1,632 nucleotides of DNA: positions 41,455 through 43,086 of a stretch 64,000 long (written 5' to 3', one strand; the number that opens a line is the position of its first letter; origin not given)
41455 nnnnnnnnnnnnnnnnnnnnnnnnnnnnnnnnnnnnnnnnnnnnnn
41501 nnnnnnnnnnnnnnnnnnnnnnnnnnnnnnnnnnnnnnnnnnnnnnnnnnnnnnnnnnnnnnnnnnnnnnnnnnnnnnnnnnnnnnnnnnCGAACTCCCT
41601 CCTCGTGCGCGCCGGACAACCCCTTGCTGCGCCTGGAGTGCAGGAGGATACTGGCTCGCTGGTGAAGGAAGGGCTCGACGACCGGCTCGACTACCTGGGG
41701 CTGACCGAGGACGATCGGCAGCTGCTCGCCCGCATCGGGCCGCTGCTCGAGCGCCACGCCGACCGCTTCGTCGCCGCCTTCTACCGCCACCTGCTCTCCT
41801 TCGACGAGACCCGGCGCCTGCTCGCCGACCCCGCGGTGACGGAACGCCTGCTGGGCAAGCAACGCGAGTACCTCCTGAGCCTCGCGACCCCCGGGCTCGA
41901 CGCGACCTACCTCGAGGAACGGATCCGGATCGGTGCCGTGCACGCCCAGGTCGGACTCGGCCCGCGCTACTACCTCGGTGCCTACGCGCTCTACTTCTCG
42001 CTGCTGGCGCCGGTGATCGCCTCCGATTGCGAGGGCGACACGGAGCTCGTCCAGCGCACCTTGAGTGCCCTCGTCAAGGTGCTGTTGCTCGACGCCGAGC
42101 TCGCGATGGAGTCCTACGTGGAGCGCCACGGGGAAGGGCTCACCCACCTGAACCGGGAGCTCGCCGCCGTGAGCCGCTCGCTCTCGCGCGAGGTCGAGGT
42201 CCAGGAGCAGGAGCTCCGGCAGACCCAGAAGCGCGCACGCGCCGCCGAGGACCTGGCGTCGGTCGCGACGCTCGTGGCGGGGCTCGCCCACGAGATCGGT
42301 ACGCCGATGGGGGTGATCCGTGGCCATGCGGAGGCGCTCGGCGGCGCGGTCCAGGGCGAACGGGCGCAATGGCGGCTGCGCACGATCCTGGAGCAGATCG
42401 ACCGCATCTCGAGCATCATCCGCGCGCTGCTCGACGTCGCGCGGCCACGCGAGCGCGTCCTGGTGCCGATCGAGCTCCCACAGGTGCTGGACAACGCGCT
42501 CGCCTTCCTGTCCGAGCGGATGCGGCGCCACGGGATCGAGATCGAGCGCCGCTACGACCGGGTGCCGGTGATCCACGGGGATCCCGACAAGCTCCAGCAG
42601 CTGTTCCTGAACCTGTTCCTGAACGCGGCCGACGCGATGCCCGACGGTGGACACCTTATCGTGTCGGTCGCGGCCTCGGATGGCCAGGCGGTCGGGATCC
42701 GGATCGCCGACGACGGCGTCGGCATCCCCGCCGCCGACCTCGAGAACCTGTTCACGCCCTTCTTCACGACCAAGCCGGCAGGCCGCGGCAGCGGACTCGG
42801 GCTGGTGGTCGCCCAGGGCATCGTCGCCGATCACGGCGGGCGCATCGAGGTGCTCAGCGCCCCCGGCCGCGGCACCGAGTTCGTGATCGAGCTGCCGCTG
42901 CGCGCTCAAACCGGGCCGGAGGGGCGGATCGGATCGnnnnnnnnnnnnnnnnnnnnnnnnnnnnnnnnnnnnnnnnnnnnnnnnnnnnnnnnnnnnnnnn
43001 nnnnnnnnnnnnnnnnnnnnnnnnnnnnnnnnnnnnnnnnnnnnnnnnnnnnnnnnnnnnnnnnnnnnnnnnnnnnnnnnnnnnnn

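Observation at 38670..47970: Candidate undescribed stress/quiescence module: globin-sensor kinase plus sigma-54 activator wired to six CBS-pair proteins, a tandem USP, an APH+P-loop kinase and a Crp/Fnr regulator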

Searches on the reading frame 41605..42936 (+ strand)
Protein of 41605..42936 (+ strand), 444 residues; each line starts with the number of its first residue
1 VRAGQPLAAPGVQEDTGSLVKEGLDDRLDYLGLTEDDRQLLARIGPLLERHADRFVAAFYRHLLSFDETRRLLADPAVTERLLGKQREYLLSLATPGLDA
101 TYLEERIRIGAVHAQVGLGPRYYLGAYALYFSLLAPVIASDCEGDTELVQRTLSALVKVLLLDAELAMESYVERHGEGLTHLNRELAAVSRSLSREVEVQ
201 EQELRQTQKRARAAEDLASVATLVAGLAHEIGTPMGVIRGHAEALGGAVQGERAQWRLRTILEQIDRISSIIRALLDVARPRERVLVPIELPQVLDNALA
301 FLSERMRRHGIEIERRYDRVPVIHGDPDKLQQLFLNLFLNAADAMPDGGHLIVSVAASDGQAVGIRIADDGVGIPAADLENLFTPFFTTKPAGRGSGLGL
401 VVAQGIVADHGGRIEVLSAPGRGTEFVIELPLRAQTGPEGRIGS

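Call 6: search_protein_families(library=pfam, proteins=[window:41605-42936:+], max_evalue=0.01)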
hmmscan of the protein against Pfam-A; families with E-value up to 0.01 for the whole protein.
seq(444 aa): 4 families
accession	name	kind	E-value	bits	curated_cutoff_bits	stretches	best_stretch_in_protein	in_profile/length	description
PF11563.14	Protoglobin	-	7.6e-35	120.7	25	1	23-174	4-155/158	Protoglobin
PF02518.31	HATPase_c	-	4.5e-28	98.3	26.4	1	325-433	1-110/111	Histidine kinase-, DNA gyrase B-, and HSP90-like ATPase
PF00512.31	HisKA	-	1.6e-12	47.7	26.9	1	222-282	4-64/66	His Kinase A (phospho-acceptor) domain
PF10090.15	HPTransfase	-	0.0056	16.9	22.9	0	332-367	34-68/123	Histidine phosphotransferase C-terminal domain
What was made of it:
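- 41638..42939 (+): Globin-coupled histidine kinase (433 aa): sensor globin with Tyr49 (B10) and His102 (F8), then HisKA and HATPase_c of the AtoS/ZraS type. Pfam (call 6).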

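Call 10: find_homologous_proteins(query=window:41662-42936:+, max_evalue=1e-20)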
Query seq(425 aa) (425 aa): 4863 proteins with E <= 1e-20 among 8000 candidates; the best 120 are listed.
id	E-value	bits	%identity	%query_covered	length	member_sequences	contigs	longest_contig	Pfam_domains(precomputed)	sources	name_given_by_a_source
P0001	9.3e-270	912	100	100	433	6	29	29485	PF02518.32,PF00512.32,PF11563.15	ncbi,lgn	-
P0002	1.9e-227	773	85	100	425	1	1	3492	PF02518.32,PF00512.32,PF11563.15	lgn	-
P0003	2.4e-217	740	84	97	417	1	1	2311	PF02518.32,PF00512.32,PF11563.15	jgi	-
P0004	2.8e-217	740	84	97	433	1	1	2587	PF02518.32,PF00512.32,PF11563.15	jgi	-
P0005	1.6e-215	734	83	100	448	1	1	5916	PF02518.32,PF00512.32,PF11563.15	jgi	jgi:signal transduction histidine kinase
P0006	3.9e-214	729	82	97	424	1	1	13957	PF02518.32,PF00512.32,PF11563.15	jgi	jgi:signal transduction histidine kinase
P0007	7.5e-212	722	80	100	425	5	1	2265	PF02518.32,PF00512.32,PF11563.15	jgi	jgi:signal transduction histidine kinase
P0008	3.1e-209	713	80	97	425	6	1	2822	PF02518.32,PF00512.32,PF11563.15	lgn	-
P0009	2.8e-208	710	79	98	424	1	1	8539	PF10090.16,PF02518.32,PF00512.32,PF11563.15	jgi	jgi:signal transduction histidine kinase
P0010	6.7e-208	709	79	100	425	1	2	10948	PF02518.32,PF00512.32,PF11563.15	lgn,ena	-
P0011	7.0e-208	709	78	100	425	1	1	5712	PF02518.32,PF00512.32,PF11563.15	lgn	-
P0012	4.7e-207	706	79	98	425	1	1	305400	PF02518.32,PF00512.32,PF11563.15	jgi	jgi:signal transduction histidine kinase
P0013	7.8e-207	705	79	98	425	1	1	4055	PF02518.32,PF00512.32,PF11563.15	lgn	-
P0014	1.2e-206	705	79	98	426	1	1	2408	PF02518.32,PF00512.32,PF11563.15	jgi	jgi:signal transduction histidine kinase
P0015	2.1e-206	704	80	98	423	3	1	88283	PF02518.32,PF00512.32,PF11563.15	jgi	-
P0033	1.3e-188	645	72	97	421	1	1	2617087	PF02518.32,PF00512.32,PF11563.15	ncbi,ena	-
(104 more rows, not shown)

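Call 17: find_encoding_contigs(protein=P0001, flank=10000, max_places=4)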
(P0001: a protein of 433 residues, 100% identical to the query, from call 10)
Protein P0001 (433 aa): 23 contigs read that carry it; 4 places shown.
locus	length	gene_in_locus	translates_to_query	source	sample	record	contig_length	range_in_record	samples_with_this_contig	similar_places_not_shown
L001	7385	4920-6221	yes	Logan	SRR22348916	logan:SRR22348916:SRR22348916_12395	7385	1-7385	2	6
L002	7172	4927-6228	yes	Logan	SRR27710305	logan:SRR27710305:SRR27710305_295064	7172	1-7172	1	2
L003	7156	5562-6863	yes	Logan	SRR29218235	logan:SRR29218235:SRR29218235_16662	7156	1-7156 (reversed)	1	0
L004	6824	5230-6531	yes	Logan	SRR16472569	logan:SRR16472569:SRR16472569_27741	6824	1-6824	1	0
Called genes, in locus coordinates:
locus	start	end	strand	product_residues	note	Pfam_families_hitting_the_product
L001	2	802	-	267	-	?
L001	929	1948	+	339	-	PF00561:Abhydrolase_1, PF12146:Hydrolase_4, PF00326:Peptidase_S9 (faint), PF12146:Hydrolase_4 (weak)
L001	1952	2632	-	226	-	PF00027:cNMP_binding, PF13545:HTH_Crp_2, PF00392:GntR (faint)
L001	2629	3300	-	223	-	PF00571:CBS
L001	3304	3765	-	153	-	PF00571:CBS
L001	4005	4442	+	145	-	PF00571:CBS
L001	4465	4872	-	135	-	PF00571:CBS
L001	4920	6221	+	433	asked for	PF11563:Protoglobin, PF00512:HisKA, PF02518:HATPase_c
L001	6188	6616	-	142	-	PF00571:CBS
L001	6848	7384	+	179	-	?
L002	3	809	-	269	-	?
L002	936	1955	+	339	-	PF00561:Abhydrolase_1, PF12146:Hydrolase_4, PF00326:Peptidase_S9 (faint), PF12146:Hydrolase_4 (weak)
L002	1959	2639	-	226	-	PF00027:cNMP_binding, PF13545:HTH_Crp_2, PF00392:GntR (faint)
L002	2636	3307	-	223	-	PF00571:CBS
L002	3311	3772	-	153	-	PF00571:CBS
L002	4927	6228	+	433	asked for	PF11563:Protoglobin, PF00512:HisKA, PF02518:HATPase_c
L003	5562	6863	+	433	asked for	PF11563:Protoglobin, PF00512:HisKA, PF02518:HATPase_c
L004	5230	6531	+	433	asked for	PF11563:Protoglobin, PF00512:HisKA, PF02518:HATPase_c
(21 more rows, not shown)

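Call 18: search_solved_structures(query=window:41662-42936:+, max_evalue=0.00001, show_alignments=2)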
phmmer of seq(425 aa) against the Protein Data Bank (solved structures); distinct sequences matched with E-value up to 0.00001: 61 (the best 60 are shown).
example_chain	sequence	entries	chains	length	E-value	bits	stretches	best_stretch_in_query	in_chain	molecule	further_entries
9jfj_A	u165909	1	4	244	9.1e-40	140.2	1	189-415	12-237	Sensor histidine kinase ZraS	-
3d36_A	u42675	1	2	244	4.8e-27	98.3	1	195-416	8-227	Sporulation kinase B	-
8vc9_A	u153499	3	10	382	1.9e-23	86.4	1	176-413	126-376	Leptospira virulence regulator B (LvrB) | histidine kinase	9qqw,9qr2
7z8n_A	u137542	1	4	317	4.7e-22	81.8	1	171-413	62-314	Histidine kinase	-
8u4x_A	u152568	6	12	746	1.3e-20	77.1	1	186-413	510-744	histidine kinase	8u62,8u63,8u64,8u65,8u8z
6paj_A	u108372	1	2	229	1.5e-20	76.9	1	204-412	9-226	Sensor protein SrrB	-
4jas_A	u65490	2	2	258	3.6e-20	75.6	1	203-413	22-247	Histidine kinase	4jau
5c93_A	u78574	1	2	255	4.8e-20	75.2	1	204-414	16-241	Histidine kinase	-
4u7n_A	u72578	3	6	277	6e-20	74.9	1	204-414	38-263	Histidine protein kinase sensor protein | Histidine kinase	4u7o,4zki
9p6i_A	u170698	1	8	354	9.1e-20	74.3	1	182-417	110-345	histidine kinase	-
5idj_A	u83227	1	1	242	1e-19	74.1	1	195-413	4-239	Histidine kinase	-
4i5s_A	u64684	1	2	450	1.1e-19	74.1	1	204-414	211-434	Putative histidine kinase CovS; VicK-like protein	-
3a0r_A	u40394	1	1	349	1.8e-18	70.1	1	184-413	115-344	Sensor protein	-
5idm_A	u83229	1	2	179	4.8e-18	68.6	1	281-413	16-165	Cell cycle histidine kinase CckA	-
5uht_A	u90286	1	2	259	7.3e-18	68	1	203-413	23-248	Sensor histidine kinase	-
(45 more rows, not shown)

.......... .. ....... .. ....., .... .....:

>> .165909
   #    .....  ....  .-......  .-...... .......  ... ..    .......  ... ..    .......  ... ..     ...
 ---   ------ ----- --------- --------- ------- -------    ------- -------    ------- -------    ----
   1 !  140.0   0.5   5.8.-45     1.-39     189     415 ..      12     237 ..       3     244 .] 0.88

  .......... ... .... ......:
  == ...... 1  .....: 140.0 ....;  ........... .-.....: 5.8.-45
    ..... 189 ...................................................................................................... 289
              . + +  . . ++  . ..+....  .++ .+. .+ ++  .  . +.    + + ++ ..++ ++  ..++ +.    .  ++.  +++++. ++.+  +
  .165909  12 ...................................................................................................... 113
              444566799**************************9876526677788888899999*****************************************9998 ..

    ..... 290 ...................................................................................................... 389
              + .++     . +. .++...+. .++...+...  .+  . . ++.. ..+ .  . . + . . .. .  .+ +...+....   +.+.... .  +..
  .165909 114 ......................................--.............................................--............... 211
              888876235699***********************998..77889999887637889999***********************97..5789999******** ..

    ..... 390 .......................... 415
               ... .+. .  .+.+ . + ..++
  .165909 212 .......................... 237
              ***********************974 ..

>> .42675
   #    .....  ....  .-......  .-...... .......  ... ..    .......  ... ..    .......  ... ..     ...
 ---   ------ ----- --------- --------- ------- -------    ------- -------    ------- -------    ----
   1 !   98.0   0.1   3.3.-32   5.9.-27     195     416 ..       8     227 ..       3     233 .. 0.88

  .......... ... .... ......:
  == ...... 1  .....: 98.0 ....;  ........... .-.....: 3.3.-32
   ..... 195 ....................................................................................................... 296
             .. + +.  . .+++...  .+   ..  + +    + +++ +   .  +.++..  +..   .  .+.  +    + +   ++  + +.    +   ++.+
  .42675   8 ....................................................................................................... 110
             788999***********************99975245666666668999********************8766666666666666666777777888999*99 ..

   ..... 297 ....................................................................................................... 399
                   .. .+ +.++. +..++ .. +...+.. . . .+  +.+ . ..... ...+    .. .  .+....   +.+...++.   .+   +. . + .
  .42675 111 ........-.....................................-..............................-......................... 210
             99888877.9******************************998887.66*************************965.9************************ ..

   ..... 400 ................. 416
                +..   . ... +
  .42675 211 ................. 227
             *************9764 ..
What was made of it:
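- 41638..42939 (+): PDB ZraS 9e-40 (call 18).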

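Call 20: find_related_loci(query=A1, collection=genome_contigs, flank=10000)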
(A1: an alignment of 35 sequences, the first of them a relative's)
Query A1 (433 aa) in genome_contigs; peptide patterns used: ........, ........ (x = any residue, [..] = any of these).
600 stretches matched a pattern (row limit reached: there are more); 465 encode a relative of the query (tblastn E <= 1e-3); the best 80 are kept; 80 distinct loci.
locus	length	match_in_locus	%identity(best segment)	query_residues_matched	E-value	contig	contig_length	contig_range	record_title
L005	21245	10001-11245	72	7-421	2e-179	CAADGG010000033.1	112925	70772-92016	uncultured proteobacterium isolate PRO3.fa.gz genome assembly, contig: k127_81274, whole genome shotgun sequence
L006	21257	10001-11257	66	2-420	1e-176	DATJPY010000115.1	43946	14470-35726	MAG TPA_asm: Myxococcota bacterium isolate SMAG_U14925 k141_2864611, whole genome shotgun sequence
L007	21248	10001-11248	65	9-424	1e-158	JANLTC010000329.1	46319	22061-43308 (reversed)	MAG: Deltaproteobacteria bacterium isolate OTE_25_metabat_248 OTE_25_k141_2810838, whole genome shotgun sequence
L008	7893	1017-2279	62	9-429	1e-157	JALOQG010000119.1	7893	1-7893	MAG: Myxococcota bacterium isolate Prado149 scaffold_18652, whole genome shotgun sequence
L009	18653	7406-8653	60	5-420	7e-156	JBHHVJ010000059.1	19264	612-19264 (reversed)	MAG: Myxococcota bacterium isolate S.4.sp2_bin.52 NODE_975_length_19264_cov_7.521891, whole genome shotgun sequence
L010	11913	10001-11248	64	9-424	2e-155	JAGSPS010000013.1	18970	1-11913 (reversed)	MAG: Deltaproteobacteria bacterium isolate CTSoil_098 scaffold_396, whole genome shotgun sequence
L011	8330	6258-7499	59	7-420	9e-145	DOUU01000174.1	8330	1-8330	MAG TPA_asm: Deltaproteobacteria bacterium isolate UBA9160 contig_95848, whole genome shotgun sequence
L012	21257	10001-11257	55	1-419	5e-145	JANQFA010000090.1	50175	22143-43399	MAG: Myxococcota bacterium isolate PL23a_bin.57 k99_5141335, whole genome shotgun sequence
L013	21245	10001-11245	57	5-420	7e-145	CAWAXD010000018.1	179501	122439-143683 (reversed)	MAG: uncultured delta proteobacterium isolate MFD05942.bin.2.221 genome assembly, contig: contig_45934, whole genome sho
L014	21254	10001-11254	57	10-427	3e-144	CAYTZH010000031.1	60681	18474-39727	MAG TPA_asm: uncultured Spirochaetales bacterium isolate SRP128890_co1_152 genome assembly, contig: NODE_857_length_6068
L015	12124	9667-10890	60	13-420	3e-141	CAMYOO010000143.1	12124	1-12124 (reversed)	MAG: uncultured delta proteobacterium isolate FCS_M_Myxococcota_03 genome assembly, contig: scaffold_8142, whole genome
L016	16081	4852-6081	59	13-422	2e-140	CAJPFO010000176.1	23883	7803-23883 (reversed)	Myxococcaceae bacterium genome assembly, contig: CONTIG_176, whole genome shotgun sequence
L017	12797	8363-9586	60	13-420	2e-140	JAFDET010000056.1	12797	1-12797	MAG: Deltaproteobacteria bacterium isolate Meg19_46_Bin_213 Meg19_46_Bin_213_scaffold_7272, whole genome shotgun sequenc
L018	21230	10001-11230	58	13-421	2e-138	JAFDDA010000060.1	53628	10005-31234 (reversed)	MAG: Deltaproteobacteria bacterium isolate Meg19_02_Bin_151 Meg19_02_Bin_151_scaffold_1600, whole genome shotgun sequenc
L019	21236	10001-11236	54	9-420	2e-137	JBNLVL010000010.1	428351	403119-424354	MAG: Myxococcota bacterium isolate JB083 k141_171866, whole genome shotgun sequence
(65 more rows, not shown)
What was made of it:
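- Tried and rejected: The best species-representative match is 72% identical (call 20).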

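Call 34: search_protein_families(library=ncbifam, proteins=[window:41638-42936:+], max_evalue=0.01)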
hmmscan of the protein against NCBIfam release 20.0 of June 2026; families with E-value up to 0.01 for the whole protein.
window:41638-42936:+ (433 aa): 84 families (the best 25 are shown)
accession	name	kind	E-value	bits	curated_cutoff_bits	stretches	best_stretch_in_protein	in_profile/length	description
NF008468.0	PRK11360.1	equivalog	4.8e-59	200.3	646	1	192-425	379-612/616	two-component system sensor histidine kinase AtoS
NF007688.0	PRK10364.1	equivalog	5e-53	180.5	479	1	189-424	223-454/460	two-component system sensor histidine kinase ZraS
NF010411.0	PRK13837.1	equivalog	9.3e-47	159.5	647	1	174-426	417-680/828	two-component system VirA-like sensor kinase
NF038348.1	T2SS_HK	subfamily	2.8e-42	144.9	450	2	253-422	407-574/574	histidine kinase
NF052573.1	HisKinEspAMyxo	equivalog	1.5e-36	125.8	1400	1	191-420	366-610/755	serine histidine kinase EspA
NF052574.1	HisKinEspCMyxo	equivalog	1.9e-36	125.6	1200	1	194-421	402-637/785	serine histidine kinase EspC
NF046044.1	PnpS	equivalog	1e-33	116.9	400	1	212-420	173-390/390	two-component system histidine kinase PnpS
NF053867.1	SprKinKinDBac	equivalog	9.5e-32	110.1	775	1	194-422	269-498/500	sporulation kinase KinD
NF008293.1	PRK11073.1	equivalog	1.5e-30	106.6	240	1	185-422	107-348/349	nitrogen regulation protein NR(II)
TIGR02966.1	phoR_proteo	equivalog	2.5e-30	105.6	334.2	1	211-418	116-332/333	phosphate regulon sensor histidine kinase PhoR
NF008312.0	PRK11100.1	equivalog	9.9e-30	103.8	356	1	143-421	188-474/477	two-component system sensor histidine kinase CreC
NF046020.1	HisKinCckABruc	equivalog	3.9e-29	101.1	1000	1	186-422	459-708/868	cell cycle histidine kinase CckA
NF047497.1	HK_LIC_12097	equivalog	1.9e-28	99.2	500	1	200-421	141-366/367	LIC_12097 family sensor histidine kinase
NF033092.0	HK_WalK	equivalog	4.8e-28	98.1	725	1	212-421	375-594/594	cell wall metabolism sensor histidine kinase WalK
NF008543.0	PRK11466.1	equivalog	8.4e-28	96.7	982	1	168-427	405-668/914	TMAO reductase system sensor histidine kinase/response regulator TorS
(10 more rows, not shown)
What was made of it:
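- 41638..42939 (+): NCBIfam AtoS 4.8e-59 and ZraS 5e-53 over the kinase core (call 34).
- Closest known: AtoS-AtoC and ZraS-ZraR two-component systems. Same: These give the best profile matches for the kinase core and for the whole activator (calls 18, 34).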

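Call 60: find_encoding_contigs(protein=P0033, flank=10000, max_places=1)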
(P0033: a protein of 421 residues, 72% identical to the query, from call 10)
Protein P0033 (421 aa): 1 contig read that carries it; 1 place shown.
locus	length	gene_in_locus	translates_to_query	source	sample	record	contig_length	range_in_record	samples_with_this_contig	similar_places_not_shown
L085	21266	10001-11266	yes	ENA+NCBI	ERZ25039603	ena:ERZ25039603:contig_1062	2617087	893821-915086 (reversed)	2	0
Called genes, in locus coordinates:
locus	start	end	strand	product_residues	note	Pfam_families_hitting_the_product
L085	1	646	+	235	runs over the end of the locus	PF13510:Fer2_4, PF12797:Fer4_2 (faint), PF10588:NADH-G_4Fe-4S_3, PF22117:Fer4_Nqo3, PF12838:Fer4_7, PF13187:Fer4_9 (weak), PF00037:Fer4, PF12837:Fer4_6 (weak), +2 more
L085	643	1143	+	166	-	PF01058:Oxidored_q6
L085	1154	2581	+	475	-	PF27537:HoxH, PF00374:NiFeSe_Hases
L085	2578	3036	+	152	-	-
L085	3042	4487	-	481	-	PF03007:WS_DGAT_cat, PF06974:WS_DGAT_C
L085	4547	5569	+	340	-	PF00561:Abhydrolase_1, PF12146:Hydrolase_4, PF12697:Abhydrolase_6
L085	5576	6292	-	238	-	PF00027:cNMP_binding, PF13545:HTH_Crp_2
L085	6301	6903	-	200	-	PF00571:CBS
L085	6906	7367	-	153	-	PF00571:CBS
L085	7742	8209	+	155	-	PF00571:CBS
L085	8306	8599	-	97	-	-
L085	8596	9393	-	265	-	PF13794:Ferritin_fold-like (weak), PF02332:Phenol_Hydrox (weak), PF11266:Ald_deCOase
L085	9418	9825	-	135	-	PF00571:CBS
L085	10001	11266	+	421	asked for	PF11563:Protoglobin, PF00512:HisKA, PF02518:HATPase_c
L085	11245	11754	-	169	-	PF00571:CBS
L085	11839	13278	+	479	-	PF00072:Response_reg, PF00158:Sigma54_activat, PF14532:Sigma54_activ_2, PF07728:AAA_5, PF25601:AAA_lid_14, PF02954:HTH_8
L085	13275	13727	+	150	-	PF00582:Usp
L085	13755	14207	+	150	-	PF00582:Usp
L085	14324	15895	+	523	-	PF13671:AAA_33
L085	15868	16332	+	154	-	PF00571:CBS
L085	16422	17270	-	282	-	PF13411:MerR_1, PF13174:TPR_6 (faint), PF13432:TPR_16 (weak), PF13431:TPR_17 (weak), PF13432:TPR_16, PF14559:TPR_19, PF13432:TPR_16, PF14559:TPR_19 (weak), +10 more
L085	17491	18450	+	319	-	PF01297:ZnuA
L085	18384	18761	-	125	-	-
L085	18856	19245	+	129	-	PF00005:ABC_tran, PF13304:AAA_21 (weak)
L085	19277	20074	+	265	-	PF00950:ABC-3, PF01032:FecCD (weak)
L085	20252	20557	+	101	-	PF00253:Ribosomal_S14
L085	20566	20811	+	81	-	PF01197:Ribosomal_L31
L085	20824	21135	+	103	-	PF00830:Ribosomal_L28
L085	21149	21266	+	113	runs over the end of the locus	-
